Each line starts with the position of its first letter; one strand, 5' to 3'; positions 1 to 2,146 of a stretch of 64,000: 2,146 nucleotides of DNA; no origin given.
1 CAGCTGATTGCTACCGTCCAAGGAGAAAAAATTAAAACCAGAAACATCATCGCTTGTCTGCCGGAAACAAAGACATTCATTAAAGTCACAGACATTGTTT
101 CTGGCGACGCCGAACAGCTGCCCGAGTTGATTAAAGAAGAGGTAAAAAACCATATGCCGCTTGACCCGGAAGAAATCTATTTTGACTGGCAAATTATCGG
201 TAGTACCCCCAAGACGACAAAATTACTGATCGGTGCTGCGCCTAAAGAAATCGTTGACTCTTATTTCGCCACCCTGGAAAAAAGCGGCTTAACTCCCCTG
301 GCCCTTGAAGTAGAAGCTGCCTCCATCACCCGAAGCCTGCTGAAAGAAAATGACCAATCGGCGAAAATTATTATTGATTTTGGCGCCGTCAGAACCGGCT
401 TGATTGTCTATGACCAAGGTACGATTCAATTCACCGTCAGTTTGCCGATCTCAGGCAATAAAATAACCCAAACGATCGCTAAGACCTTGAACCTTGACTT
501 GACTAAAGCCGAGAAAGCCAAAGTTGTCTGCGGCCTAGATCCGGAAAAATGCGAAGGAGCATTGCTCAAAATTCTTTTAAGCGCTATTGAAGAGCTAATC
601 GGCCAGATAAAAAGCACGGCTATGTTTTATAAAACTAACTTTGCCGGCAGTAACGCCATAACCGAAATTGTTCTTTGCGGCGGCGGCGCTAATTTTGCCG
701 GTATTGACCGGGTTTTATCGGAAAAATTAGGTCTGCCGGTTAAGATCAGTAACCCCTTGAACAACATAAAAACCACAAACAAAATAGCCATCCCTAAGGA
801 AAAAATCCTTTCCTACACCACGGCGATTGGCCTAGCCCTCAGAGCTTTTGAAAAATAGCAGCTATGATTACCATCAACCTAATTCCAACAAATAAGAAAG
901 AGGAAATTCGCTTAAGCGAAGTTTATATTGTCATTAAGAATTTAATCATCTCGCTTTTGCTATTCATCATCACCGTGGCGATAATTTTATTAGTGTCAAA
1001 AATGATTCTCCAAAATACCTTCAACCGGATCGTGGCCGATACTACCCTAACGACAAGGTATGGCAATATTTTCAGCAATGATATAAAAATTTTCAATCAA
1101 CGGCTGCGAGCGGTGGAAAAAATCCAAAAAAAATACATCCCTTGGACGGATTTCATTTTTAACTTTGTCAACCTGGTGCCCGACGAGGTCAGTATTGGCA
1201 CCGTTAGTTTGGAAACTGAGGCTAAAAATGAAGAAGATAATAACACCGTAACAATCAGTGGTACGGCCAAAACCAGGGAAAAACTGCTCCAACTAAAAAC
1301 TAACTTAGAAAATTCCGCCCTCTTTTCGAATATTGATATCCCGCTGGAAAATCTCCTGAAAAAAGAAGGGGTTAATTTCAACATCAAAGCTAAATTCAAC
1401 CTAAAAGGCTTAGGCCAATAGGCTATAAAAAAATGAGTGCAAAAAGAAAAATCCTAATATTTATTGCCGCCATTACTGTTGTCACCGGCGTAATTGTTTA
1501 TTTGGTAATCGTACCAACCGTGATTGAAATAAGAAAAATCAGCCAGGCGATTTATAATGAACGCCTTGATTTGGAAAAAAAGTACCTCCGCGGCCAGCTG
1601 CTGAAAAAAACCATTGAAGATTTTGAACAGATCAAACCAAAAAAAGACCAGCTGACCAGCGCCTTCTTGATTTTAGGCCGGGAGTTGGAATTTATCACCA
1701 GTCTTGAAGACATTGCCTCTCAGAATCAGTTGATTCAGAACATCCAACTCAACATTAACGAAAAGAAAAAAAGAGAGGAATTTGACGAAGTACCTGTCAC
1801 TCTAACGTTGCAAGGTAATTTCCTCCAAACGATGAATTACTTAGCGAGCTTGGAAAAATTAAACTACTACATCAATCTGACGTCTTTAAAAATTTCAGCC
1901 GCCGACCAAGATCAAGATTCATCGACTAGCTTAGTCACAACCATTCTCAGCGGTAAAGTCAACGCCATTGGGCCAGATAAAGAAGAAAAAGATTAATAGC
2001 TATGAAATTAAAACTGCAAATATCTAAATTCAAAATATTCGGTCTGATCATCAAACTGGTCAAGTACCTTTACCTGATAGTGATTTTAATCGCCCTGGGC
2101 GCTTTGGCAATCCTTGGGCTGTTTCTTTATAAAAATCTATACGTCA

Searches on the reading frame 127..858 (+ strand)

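Call 75: search_protein_families(library=pfam, proteins=[window:127-858:+], max_evalue=0.001)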
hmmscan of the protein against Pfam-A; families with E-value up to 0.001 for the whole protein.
window:127-858:+ (243 aa): 3 families
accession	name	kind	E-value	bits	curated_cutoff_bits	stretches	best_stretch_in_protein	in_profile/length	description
PF11104.14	PilM_2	-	5.1e-34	118.2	27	1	2-241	94-340/340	Type IV pilus assembly protein PilM;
PF14450.12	FtsA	-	3.7e-13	50.4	31.8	1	82-216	2-114/127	Cell division protein FtsA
PF06723.19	MreB_Mbl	-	2.8e-09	36.7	27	1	148-212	244-309/327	MreB/Mbl protein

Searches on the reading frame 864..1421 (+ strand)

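Call 75: search_protein_families(library=pfam, proteins=[window:864-1421:+], max_evalue=0.001)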
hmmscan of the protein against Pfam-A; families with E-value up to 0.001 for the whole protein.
window:864-1421:+ (185 aa): 1 family
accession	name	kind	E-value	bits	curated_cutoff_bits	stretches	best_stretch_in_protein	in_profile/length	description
PF05137.18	PilN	-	1.2e-07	32.2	22.8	1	102-177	7-77/78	Fimbrial assembly protein (PilN)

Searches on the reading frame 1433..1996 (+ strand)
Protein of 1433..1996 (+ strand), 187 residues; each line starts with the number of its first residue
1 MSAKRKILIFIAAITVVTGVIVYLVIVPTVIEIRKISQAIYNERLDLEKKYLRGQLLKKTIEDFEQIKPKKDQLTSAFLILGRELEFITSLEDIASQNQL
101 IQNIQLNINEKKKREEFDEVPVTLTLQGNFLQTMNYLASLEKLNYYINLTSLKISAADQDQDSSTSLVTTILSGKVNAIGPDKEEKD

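Call 75: search_protein_families(library=pfam, proteins=[window:1433-1996:+], max_evalue=0.001)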
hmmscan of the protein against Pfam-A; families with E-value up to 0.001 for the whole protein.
window:1433-1996:+ (187 aa): 1 family
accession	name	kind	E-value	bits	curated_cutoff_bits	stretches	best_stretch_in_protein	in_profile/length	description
PF04350.18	PilO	-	2.5e-06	28.1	22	1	87-166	55-131/145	Pilus assembly protein, PilO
